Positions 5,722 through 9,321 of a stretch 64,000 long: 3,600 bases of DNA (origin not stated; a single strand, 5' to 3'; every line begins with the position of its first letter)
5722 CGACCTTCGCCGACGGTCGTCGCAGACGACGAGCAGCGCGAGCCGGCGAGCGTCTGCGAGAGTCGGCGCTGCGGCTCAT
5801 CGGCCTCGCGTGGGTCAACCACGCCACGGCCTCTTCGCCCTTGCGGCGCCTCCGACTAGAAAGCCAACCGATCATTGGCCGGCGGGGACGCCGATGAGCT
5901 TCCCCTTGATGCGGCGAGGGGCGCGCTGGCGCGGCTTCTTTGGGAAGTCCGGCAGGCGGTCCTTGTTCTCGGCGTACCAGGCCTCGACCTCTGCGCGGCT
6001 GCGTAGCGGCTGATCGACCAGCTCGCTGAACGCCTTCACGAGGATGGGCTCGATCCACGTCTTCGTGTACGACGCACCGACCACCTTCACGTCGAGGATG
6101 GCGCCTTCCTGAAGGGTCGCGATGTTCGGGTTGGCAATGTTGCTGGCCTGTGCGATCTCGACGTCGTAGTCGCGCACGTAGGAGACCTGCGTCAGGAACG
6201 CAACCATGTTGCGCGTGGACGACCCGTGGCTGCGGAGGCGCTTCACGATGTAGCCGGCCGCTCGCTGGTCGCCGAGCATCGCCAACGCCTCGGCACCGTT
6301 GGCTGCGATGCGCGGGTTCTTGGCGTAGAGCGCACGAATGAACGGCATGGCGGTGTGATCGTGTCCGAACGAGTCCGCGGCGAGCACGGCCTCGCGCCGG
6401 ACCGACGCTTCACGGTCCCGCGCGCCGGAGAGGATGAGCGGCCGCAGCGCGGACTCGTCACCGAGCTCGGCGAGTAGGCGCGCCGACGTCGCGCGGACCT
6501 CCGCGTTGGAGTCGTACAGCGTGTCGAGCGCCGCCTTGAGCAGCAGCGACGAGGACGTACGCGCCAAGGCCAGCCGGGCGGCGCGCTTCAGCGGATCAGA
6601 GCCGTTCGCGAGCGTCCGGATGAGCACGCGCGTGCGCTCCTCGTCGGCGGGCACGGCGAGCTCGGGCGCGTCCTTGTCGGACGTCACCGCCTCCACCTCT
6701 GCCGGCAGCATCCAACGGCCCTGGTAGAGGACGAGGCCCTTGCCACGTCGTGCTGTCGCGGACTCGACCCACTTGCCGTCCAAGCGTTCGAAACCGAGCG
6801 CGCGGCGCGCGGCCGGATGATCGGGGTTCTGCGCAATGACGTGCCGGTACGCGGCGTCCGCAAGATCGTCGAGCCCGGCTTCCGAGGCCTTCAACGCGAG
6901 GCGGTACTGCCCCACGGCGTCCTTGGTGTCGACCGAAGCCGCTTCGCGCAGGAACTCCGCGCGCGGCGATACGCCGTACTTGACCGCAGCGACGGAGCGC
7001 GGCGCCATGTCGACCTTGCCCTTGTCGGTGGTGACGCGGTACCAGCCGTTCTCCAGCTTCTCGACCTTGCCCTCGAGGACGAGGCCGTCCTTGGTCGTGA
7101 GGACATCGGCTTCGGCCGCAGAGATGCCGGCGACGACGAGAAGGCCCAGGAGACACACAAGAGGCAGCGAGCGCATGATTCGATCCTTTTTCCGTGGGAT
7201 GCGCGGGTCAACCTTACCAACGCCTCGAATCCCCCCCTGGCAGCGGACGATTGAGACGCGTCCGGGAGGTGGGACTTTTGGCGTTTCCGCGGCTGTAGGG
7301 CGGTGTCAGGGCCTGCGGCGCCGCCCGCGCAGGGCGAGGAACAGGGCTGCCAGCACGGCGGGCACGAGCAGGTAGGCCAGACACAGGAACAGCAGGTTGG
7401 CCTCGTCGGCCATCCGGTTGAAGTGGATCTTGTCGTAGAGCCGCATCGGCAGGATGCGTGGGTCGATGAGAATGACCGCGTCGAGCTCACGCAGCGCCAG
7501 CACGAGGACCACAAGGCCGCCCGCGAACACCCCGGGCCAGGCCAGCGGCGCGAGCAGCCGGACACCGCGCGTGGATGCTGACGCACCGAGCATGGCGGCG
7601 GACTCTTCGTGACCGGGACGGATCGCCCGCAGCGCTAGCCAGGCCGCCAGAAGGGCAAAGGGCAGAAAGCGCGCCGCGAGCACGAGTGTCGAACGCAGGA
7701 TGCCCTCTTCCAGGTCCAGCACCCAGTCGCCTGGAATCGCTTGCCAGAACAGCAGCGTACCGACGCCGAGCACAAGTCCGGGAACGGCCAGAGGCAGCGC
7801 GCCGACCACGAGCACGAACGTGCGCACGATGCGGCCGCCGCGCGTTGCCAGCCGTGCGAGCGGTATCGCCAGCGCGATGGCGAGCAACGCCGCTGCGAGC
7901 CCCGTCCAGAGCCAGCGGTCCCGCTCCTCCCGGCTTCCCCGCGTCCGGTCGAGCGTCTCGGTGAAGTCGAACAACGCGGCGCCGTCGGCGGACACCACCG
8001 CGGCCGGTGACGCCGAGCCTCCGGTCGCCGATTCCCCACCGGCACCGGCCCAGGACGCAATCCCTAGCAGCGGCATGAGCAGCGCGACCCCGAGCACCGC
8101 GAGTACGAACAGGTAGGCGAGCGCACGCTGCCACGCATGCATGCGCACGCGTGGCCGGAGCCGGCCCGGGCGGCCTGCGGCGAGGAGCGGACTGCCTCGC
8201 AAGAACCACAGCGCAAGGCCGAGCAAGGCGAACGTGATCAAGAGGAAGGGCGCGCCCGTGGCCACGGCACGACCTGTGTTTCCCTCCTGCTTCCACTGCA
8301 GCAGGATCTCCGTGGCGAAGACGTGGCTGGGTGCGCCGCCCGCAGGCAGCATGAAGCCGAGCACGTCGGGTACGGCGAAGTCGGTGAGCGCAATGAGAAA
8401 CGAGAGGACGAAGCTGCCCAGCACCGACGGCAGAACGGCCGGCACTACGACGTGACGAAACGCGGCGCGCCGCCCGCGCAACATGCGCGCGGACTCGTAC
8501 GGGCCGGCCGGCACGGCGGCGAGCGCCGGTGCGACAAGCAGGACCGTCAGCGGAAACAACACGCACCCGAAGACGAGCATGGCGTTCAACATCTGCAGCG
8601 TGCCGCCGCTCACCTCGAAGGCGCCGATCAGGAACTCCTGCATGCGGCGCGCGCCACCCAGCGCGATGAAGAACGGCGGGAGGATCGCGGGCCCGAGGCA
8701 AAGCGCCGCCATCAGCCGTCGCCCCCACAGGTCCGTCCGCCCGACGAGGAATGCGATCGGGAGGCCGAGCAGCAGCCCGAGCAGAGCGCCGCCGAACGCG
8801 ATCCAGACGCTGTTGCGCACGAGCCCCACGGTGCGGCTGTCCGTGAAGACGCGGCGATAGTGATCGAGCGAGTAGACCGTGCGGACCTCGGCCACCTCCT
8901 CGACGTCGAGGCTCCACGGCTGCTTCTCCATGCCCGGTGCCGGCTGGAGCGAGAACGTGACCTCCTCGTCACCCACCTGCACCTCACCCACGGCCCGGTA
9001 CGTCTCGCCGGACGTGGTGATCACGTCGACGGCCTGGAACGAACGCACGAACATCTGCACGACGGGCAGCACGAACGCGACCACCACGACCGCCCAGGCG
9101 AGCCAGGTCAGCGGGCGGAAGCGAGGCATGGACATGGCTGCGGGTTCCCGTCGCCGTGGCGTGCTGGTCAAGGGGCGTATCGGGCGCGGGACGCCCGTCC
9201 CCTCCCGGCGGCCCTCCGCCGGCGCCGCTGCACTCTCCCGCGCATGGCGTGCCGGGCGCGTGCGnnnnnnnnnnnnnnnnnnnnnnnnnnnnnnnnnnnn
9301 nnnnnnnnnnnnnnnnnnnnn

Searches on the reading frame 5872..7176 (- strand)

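Call 16: search_protein_families(library=pfam, proteins=[window:5872-7176:-], max_evalue=0.001)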
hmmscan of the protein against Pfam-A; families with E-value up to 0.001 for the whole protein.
window:5872-7176:- (434 aa): 2 families
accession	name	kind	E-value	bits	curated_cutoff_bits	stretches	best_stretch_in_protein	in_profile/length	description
PF13646.12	HEAT_2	-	5.9e-11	42.9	27.7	1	248-319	4-77/88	HEAT repeats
PF02985.28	HEAT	-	9.4e-05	22.8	23.5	0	213-239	2-28/31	HEAT repeat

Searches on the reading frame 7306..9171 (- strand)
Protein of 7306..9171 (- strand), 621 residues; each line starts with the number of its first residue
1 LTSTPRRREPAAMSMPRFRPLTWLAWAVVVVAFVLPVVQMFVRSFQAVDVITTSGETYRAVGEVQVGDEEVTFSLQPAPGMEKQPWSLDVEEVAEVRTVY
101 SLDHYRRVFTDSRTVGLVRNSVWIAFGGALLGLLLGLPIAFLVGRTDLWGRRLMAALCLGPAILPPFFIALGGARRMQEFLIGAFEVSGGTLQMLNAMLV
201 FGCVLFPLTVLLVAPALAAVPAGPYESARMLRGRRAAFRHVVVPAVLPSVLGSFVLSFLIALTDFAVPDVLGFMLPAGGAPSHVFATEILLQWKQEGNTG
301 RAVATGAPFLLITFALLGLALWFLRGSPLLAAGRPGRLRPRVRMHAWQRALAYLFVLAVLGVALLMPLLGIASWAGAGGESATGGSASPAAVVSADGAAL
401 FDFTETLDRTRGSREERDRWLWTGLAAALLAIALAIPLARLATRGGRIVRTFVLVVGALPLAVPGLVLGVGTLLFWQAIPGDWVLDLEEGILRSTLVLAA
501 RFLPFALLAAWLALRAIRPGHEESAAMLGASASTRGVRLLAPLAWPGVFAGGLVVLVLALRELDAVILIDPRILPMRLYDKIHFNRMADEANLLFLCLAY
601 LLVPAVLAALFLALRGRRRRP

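Call 16: search_protein_families(library=pfam, proteins=[window:7306-9171:-], max_evalue=0.001)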
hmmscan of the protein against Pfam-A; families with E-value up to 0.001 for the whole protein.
window:7306-9171:- (621 aa): 1 family
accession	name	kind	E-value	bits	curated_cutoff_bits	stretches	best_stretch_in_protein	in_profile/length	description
PF00528.27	BPD_transp_1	-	9.6e-10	38.9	26.4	2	436-611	2-174/184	Binding-protein-dependent transport system inner membrane component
